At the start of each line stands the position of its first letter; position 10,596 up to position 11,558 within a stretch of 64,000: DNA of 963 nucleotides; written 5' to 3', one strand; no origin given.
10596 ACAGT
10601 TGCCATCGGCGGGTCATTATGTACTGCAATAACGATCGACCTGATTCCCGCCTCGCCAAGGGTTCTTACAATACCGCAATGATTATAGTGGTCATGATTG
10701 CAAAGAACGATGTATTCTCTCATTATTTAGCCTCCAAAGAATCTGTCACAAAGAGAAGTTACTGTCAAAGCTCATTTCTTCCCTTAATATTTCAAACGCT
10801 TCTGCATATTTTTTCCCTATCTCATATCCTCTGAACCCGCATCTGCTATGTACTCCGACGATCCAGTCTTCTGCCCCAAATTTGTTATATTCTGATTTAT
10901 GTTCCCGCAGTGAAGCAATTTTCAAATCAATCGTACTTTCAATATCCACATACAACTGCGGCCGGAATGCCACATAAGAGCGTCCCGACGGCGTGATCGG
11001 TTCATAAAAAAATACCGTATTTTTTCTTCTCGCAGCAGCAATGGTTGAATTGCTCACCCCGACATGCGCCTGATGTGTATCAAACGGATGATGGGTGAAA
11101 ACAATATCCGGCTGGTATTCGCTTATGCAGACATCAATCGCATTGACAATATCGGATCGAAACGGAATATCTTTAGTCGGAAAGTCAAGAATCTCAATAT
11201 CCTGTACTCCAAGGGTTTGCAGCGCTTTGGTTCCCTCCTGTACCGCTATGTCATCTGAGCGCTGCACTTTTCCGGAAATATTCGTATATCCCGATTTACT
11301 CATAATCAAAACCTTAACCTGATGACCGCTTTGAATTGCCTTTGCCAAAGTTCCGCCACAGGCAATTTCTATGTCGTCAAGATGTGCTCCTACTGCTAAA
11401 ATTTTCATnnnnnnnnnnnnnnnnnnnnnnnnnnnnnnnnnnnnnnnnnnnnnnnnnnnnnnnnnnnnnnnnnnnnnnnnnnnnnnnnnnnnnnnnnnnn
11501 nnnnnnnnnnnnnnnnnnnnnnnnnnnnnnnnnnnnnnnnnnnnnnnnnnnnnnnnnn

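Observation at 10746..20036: Carrier-protein assembly line embedded in a surface-glycan locus (mini-FAS plus DltA-like arm plus a deacetylate-and-reacylate set)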

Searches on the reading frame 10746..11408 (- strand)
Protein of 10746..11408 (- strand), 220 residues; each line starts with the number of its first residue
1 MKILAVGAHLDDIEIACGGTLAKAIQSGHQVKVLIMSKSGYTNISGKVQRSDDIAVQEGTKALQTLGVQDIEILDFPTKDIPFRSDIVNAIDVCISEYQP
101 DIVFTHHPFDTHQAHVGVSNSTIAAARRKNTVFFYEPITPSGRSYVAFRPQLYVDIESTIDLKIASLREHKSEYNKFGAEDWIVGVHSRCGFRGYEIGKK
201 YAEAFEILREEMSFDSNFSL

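Call 4: search_protein_families(library=pfam, proteins=[window:10746-11408:-], max_evalue=0.01)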
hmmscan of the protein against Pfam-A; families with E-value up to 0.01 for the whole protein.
window:10746-11408:- (220 aa): 1 family
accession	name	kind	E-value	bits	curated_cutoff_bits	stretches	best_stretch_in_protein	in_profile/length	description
PF02585.22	PIG-L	-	4.8e-24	85.7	28.2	1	4-125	1-128/129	GlcNAc-PI de-N-acetylase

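Call 6: search_protein_families(library=ncbifam, proteins=[window:10746-11408:-], max_evalue=0.001)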
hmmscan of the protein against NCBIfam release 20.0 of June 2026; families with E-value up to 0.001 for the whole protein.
window:10746-11408:- (220 aa): 2 families
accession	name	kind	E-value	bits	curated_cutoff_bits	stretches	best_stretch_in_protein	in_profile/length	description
TIGR04001.1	thiol_BshB1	equivalog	1.5e-23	83.7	182.5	1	2-206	3-219/226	bacillithiol biosynthesis deacetylase BshB1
TIGR04000.1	thiol_BshB2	equivalog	5.7e-10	39.2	195.25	1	3-175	3-186/217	bacillithiol biosynthesis deacetylase BshB2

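Call 44: find_homologous_proteins(query=window:10746-11408:-, max_evalue=1e-15)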
Query window:10746-11408:- (220 aa): 1592 proteins with E <= 1e-15 among 2571 candidates; the best 120 are listed.
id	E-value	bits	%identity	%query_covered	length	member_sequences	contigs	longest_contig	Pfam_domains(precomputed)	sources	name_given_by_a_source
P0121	6.8e-128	443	89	100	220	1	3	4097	PF02585.23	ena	-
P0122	1.9e-127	441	88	100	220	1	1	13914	PF02585.23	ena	-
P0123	2.4e-127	441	88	100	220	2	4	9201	PF02585.23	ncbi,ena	-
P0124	4.4e-127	440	88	100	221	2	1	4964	PF02585.23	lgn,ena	-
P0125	8.6e-127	439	90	97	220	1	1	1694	PF02585.23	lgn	-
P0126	2.6e-126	437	88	99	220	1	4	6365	PF02585.23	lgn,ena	-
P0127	4.3e-126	437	86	100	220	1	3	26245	PF02585.23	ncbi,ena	-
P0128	1.4e-125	435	86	100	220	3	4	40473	PF02585.23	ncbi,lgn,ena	-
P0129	1.4e-125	435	86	100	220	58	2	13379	PF02585.23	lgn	-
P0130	5.5e-125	433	86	100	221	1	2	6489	PF02585.23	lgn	-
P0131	4.4e-124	430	85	100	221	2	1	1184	PF02585.23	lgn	-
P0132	7.6e-124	429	86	100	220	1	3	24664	PF02585.23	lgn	-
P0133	1.1e-123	429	85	100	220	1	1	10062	PF02585.23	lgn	-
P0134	1.2e-123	429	86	100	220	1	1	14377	PF02585.23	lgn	-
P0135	5.1e-123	427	85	97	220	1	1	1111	PF02585.23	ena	-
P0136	7.2e-123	426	86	99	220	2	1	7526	PF02585.23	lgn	-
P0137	7.4e-123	426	85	100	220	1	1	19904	PF02585.23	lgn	-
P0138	1.4e-122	425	86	98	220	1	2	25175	PF02585.23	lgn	-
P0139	1.5e-122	425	85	100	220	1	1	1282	PF02585.23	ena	-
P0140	1.9e-122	425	84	100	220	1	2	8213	PF02585.23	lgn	-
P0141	2.3e-122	425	84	100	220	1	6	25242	PF02585.23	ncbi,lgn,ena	-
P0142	2.4e-122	424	83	100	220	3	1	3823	PF02585.23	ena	-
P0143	4.0e-122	424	85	100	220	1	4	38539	PF02585.23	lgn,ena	-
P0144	6.6e-122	423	86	98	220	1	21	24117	PF02585.23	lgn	-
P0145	8.2e-122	423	87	99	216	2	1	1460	PF02585.23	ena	-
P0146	8.7e-122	423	84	100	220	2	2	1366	PF02585.23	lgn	-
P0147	9.7e-122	423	81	99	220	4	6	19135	PF02585.23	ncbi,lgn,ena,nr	ncbi:MAG: PIG-L family deacetylase [Lachnospiraceae bacterium]|nr:PIG-L family deacetylase [Lachnosp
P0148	1.4e-121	422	85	99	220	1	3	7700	PF02585.23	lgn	-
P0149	1.7e-121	422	82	100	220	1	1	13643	PF02585.23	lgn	-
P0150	2.9e-121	421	82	100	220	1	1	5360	PF02585.23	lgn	-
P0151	3.4e-121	421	85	97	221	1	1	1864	PF02585.23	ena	-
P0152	4.2e-121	420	83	100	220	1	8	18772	PF02585.23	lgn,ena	-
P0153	4.9e-121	420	83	100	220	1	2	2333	PF02585.23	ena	-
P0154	5.4e-121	420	81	100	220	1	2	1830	PF02585.23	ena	-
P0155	5.8e-121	420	80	100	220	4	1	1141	PF02585.23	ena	-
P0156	5.9e-121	420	83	100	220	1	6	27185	PF02585.23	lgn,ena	-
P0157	9.3e-121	419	82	100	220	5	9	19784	PF02585.23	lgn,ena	-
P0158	1.3e-120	419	83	100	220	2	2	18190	PF02585.23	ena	-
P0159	1.3e-120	419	83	100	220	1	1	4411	PF02585.23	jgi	jgi:LmbE family N-acetylglucosaminyl deacetylase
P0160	1.4e-120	419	82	100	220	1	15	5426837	PF02585.23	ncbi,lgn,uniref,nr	ncbi:hypothetical protein GN277_05095 [Lachnospiraceae bacterium WCA-9-b2]|uniref:PIG-L family deace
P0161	1.8e-120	418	81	100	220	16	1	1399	PF02585.23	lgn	-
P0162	2.1e-120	418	82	98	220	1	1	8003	PF02585.23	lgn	-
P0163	2.1e-120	418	83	100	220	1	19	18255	PF02585.23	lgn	-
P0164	3.0e-120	418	80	100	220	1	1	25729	PF02585.23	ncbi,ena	-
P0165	3.1e-120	418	82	99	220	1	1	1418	PF02585.23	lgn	-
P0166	3.1e-120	418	86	99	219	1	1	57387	PF02585.23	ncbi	-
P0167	3.7e-120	417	82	100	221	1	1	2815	PF02585.23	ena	-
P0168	4.5e-120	417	81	100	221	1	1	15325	PF02585.23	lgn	-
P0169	4.6e-120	417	83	100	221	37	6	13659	PF02585.23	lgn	-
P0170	5.5e-120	417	82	100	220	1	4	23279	PF02585.23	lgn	-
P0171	6.0e-120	417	82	100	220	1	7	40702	PF02585.23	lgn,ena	-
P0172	8.9e-120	416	82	100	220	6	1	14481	PF02585.23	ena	-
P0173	9.6e-120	416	83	100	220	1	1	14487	PF02585.23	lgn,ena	-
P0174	1.0e-119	416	80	100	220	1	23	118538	PF02585.23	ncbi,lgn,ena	-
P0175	1.1e-119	416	82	99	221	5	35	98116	PF02585.23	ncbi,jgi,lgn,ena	jgi:LmbE family N-acetylglucosaminyl deacetylase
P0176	1.2e-119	416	83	99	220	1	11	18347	PF02585.23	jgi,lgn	-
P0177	1.3e-119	416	83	100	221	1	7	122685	PF02585.23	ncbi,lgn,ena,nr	ncbi:MAG: PIG-L family deacetylase [Clostridia bacterium]|nr:PIG-L family deacetylase [Clostridia ba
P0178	1.3e-119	416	82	100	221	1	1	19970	PF02585.23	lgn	-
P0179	1.3e-119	416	82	100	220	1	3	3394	PF02585.23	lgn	-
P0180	1.5e-119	415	83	100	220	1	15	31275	PF02585.23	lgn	-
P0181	1.7e-119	415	83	99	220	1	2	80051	PF02585.23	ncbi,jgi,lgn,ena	-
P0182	1.7e-119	415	82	98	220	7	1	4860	PF02585.23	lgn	-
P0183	1.9e-119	415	80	100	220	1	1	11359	PF02585.23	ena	-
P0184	2.2e-119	415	81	100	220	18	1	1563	PF02585.23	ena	-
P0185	2.2e-119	415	85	99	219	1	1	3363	PF02585.23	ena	-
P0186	2.2e-119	415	83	97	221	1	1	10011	PF02585.23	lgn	-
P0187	2.3e-119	415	82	99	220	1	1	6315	PF02585.23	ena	-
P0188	2.4e-119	415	83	99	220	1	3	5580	PF02585.23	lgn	-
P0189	2.4e-119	415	83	99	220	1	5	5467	PF02585.23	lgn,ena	-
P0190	3.0e-119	414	85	99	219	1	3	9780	PF02585.23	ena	-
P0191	3.2e-119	414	82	98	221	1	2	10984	PF02585.23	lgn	-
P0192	3.5e-119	414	80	100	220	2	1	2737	PF02585.23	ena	-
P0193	3.6e-119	414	80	100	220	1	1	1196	PF02585.23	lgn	-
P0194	5.9e-119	413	82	100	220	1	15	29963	PF02585.23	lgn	-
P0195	7.9e-119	413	81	100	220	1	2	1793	PF02585.23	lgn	-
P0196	7.9e-119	413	85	99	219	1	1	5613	PF02585.23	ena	-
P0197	8.8e-119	413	82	99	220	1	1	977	PF02585.23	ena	-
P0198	8.8e-119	413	82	99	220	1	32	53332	PF02585.23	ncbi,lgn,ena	-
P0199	9.6e-119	413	80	100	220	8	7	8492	PF02585.23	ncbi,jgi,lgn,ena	-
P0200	9.6e-119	413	80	100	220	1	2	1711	PF02585.23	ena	-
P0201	1.1e-118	413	84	98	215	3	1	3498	PF02585.23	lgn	-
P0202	1.1e-118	413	81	100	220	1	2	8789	PF02585.23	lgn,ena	-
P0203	1.1e-118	413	81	100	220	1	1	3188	PF02585.23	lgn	-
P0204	1.1e-118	413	80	100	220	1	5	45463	PF02585.23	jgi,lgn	jgi:LmbE family N-acetylglucosaminyl deacetylase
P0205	1.2e-118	412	82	99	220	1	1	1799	PF02585.23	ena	-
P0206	1.3e-118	412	81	100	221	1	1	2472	PF02585.23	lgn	-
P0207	1.5e-118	412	85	99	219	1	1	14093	PF02585.23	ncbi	-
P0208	1.8e-118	412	80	100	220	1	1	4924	PF02585.23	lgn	-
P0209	2.0e-118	412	80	100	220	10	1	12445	PF02585.23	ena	-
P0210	2.0e-118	412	82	100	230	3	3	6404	PF02585.23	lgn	-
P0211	2.1e-118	412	84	99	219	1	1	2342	PF02585.23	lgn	-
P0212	2.3e-118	411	82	99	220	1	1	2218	PF02585.23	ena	-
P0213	2.4e-118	411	82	99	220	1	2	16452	PF02585.23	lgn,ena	-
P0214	3.2e-118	411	82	99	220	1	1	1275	PF02585.23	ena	-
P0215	3.3e-118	411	81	100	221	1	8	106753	PF02585.23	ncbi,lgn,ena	-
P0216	3.3e-118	411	83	100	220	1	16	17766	PF02585.23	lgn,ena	-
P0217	3.4e-118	411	79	100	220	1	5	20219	PF02585.23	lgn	-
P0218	3.6e-118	411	81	100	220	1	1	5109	PF02585.23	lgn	-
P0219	4.0e-118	411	79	100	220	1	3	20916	PF02585.23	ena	-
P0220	4.1e-118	411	81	100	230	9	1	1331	PF02585.23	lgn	-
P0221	4.2e-118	411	81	99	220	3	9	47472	PF02585.23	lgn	-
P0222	5.3e-118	410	81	98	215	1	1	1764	PF02585.23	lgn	-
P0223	5.9e-118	410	82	99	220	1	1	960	PF02585.23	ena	-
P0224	6.6e-118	410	82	100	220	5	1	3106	PF02585.23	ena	-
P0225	6.8e-118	410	81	100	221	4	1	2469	PF02585.23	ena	-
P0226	7.5e-118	410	79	100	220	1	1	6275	PF02585.23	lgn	-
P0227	9.6e-118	409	82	100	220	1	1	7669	PF02585.23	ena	-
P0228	1.1e-117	409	83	97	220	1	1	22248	PF02585.23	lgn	-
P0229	1.2e-117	409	80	100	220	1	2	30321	PF02585.23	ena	-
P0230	1.2e-117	409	80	98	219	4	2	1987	PF02585.23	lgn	-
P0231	1.2e-117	409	80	100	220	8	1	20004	PF02585.23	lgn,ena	-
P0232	1.3e-117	409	84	97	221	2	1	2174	PF02585.23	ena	-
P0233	1.6e-117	409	82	99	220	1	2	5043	PF02585.23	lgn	-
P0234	1.9e-117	408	82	96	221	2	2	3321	PF02585.23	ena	-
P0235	2.0e-117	408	80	100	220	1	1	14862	PF02585.23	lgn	-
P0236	2.1e-117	408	82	100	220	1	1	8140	PF02585.23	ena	-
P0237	2.3e-117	408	80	100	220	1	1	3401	PF02585.23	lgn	-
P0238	2.3e-117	408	83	100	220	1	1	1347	PF02585.23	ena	-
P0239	2.4e-117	408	79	100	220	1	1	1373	PF02585.23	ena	-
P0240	2.5e-117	408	80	100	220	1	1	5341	PF02585.23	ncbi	-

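Call 45: find_encoding_contigs(protein=P0160, flank=10000, max_places=1)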
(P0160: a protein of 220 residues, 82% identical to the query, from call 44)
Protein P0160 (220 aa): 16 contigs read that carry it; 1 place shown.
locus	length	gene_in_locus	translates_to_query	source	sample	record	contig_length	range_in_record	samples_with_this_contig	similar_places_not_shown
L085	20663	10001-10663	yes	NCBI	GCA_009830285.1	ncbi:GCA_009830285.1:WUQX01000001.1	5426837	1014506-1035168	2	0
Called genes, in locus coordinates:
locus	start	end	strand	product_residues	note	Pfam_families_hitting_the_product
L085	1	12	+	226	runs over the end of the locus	PF16403:Bact_surface_Ig-like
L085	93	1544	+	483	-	PF03816:LytR_cpsA_psr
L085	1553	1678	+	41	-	-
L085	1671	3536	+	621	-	PF13727:CoA_binding_3, PF02254:TrkA_N (faint), PF07993:NAD_binding_4 (faint), PF01073:3Beta_HSD, PF01370:Epimerase, PF02719:Polysacc_synt_2, PF04321:RmlD_sub_bind, PF16363:GDP_Man_Dehyd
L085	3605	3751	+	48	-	-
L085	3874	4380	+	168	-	PF02357:NusG, PF00467:KOW (weak)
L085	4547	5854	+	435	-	PF01041:DegT_DnrJ_EryC1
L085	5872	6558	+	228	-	PF02397:Bac_transf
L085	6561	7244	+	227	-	PF17836:PglD_N, PF25087:GMPPB_C (faint), PF00132:Hexapep (weak), PF25084:LbH_EIF2B (weak)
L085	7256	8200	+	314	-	PF21360:PylC-like_N, PF02655:ATP-grasp_3, PF13535:ATP-grasp_4 (faint), PF15632:ATPgrasp_Ter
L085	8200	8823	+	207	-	PF00702:Hydrolase, PF13419:HAD_2, PF13242:Hydrolase_like (weak)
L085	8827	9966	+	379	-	PF13477:Glyco_trans_4_2, PF13439:Glyco_transf_4, PF13579:Glyco_trans_4_4, PF20706:GT4-conflict (faint), PF00534:Glycos_transf_1, PF13692:Glyco_trans_1_4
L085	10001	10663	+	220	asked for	PF02585:PIG-L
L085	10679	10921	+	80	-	-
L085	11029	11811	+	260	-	-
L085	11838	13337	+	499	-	PF02028:BCCT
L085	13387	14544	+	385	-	PF20706:GT4-conflict (weak), PF00534:Glycos_transf_1, PF13692:Glyco_trans_1_4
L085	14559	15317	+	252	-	PF13439:Glyco_transf_4, PF00534:Glycos_transf_1, PF13692:Glyco_trans_1_4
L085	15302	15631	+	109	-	PF00534:Glycos_transf_1, PF13692:Glyco_trans_1_4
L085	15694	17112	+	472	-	PF14296:O-ag_pol_Wzy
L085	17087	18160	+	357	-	PF13439:Glyco_transf_4, PF00534:Glycos_transf_1, PF13692:Glyco_trans_1_4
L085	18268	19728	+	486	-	-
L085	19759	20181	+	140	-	-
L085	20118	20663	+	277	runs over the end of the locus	PF07507:WavE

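Call 46: find_encoding_contigs(protein=P0177, flank=10000, max_places=1)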
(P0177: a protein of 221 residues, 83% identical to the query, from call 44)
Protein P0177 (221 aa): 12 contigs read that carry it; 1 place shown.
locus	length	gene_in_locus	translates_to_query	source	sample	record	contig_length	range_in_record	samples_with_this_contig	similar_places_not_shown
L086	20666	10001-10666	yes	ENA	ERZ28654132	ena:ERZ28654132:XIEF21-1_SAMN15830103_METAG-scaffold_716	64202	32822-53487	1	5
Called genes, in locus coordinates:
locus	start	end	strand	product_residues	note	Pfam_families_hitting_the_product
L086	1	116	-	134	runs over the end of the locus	PF01741:MscL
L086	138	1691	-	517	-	PF02463:SMC_N (faint), PF00005:ABC_tran, PF01926:MMR_HSR1 (faint), PF03193:RsgA_GTPase (faint), PF13304:AAA_21 (faint), PF12848:ABC_tran_Xtn, PF00005:ABC_tran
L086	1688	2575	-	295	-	PF00892:EamA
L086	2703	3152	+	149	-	PF09719:C_GCAxxG_C_C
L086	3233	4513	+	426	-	PF09547:SpoIVA_ATPase, PF20438:SpoIVA_middle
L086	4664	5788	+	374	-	PF00155:Aminotran_1_2 (weak), PF01041:DegT_DnrJ_EryC1, PF00266:Aminotran_5 (weak), PF01212:Beta_elim_lyase (weak)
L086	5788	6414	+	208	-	PF02397:Bac_transf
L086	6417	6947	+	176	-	PF13302:Acetyltransf_3, PF13420:Acetyltransf_4 (weak), PF13523:Acetyltransf_8 (faint), PF00583:Acetyltransf_1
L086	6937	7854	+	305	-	PF00291:PALP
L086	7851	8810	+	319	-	PF21360:PylC-like_N, PF02655:ATP-grasp_3, PF07478:Dala_Dala_lig_C (weak), PF15632:ATPgrasp_Ter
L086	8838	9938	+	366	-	PF13477:Glyco_trans_4_2, PF13579:Glyco_trans_4_4, PF13439:Glyco_transf_4, PF00534:Glycos_transf_1, PF13692:Glyco_trans_1_4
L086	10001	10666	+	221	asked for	PF02585:PIG-L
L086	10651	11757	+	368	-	PF02784:Orn_Arg_deC_N, PF00278:Orn_DAP_Arg_deC (weak)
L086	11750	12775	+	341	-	PF21360:PylC-like_N, PF02655:ATP-grasp_3, PF02786:CPSase_L_D2 (faint), PF02222:ATP-grasp (faint), PF13535:ATP-grasp_4 (faint), PF15632:ATPgrasp_Ter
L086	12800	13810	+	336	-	PF00535:Glycos_transf_2, PF10111:Glyco_tranf_2_2, PF13641:Glyco_tranf_2_3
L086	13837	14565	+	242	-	PF05704:Caps_synth, PF12919:TcdA_TcdB (faint), PF04488:Gly_transf_sug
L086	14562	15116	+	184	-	PF00132:Hexapep, PF14602:Hexapep_2 (weak)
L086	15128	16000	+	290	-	PF00535:Glycos_transf_2, PF10111:Glyco_tranf_2_2 (weak)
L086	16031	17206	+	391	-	PF04932:Wzy_C (weak)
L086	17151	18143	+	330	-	PF00535:Glycos_transf_2, PF10111:Glyco_tranf_2_2, PF13641:Glyco_tranf_2_3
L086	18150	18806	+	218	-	PF08942:DUF1919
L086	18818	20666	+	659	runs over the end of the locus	PF00535:Glycos_transf_2, PF10111:Glyco_tranf_2_2, PF13641:Glyco_tranf_2_3, PF04230:PS_pyruv_trans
